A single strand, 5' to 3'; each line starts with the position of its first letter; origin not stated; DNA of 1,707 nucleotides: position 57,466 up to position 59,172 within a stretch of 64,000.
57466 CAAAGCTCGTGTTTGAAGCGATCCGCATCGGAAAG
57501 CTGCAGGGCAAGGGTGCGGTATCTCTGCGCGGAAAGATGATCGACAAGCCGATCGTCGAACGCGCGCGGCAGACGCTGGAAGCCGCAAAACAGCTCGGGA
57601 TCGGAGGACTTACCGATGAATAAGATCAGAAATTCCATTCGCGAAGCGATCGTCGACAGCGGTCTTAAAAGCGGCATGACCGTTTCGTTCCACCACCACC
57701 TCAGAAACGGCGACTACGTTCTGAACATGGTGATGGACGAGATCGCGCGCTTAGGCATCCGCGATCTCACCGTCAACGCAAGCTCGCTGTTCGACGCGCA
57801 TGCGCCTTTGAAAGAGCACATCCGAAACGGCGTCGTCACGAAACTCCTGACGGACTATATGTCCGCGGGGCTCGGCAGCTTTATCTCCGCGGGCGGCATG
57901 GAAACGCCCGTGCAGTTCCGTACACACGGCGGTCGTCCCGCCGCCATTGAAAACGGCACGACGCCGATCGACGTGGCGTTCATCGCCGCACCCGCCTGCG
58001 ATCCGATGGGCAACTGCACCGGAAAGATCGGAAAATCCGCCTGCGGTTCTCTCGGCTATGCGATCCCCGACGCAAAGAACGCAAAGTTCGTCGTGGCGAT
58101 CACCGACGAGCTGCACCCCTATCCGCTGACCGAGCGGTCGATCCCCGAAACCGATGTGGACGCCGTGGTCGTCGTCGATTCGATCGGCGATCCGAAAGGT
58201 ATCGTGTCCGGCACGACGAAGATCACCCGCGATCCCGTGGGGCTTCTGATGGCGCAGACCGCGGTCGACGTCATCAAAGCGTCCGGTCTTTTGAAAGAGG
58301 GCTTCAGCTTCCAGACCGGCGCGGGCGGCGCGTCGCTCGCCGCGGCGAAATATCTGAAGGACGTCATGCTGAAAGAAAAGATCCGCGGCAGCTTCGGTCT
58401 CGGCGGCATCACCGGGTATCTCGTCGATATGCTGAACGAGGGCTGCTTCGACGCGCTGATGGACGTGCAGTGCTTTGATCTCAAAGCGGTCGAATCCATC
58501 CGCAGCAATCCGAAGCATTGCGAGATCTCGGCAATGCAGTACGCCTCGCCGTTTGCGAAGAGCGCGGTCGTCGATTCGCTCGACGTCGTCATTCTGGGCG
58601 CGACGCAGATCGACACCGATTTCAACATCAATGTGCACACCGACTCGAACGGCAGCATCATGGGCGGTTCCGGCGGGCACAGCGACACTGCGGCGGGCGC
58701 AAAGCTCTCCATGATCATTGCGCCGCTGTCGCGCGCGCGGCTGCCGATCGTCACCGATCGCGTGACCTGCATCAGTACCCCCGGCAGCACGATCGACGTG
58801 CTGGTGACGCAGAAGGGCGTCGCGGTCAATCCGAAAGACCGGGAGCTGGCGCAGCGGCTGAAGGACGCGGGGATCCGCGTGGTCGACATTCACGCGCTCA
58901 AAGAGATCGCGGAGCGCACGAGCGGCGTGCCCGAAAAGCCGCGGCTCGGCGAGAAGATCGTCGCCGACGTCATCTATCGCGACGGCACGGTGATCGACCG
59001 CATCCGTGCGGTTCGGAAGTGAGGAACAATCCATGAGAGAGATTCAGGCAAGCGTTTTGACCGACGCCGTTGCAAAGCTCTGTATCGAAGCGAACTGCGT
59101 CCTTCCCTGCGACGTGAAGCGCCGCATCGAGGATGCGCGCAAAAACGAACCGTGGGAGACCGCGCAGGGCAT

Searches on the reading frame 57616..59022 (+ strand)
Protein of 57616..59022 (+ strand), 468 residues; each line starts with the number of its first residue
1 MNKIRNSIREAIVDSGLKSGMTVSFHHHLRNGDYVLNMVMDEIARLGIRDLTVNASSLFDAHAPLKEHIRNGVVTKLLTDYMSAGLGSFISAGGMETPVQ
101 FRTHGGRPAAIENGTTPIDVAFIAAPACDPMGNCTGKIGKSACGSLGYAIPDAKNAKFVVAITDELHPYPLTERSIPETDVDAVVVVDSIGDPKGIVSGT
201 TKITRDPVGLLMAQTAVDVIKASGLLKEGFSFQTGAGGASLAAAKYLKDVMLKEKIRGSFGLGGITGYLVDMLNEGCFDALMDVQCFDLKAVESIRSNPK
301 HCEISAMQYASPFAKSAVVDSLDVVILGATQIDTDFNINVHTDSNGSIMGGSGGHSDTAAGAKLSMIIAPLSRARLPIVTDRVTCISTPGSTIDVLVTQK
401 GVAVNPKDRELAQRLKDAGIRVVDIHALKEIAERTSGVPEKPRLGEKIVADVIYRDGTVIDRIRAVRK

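Call 49: search_protein_families(library=pfam, proteins=[window:57616-59022:+], max_evalue=0.00001)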
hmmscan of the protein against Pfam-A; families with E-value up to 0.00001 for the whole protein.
window:57616-59022:+ (468 aa): 1 family
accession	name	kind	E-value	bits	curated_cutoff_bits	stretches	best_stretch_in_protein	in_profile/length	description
PF04223.18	CitF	-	7.7e-174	579.5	27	1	2-466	2-466/466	Citrate lyase, alpha subunit (CitF)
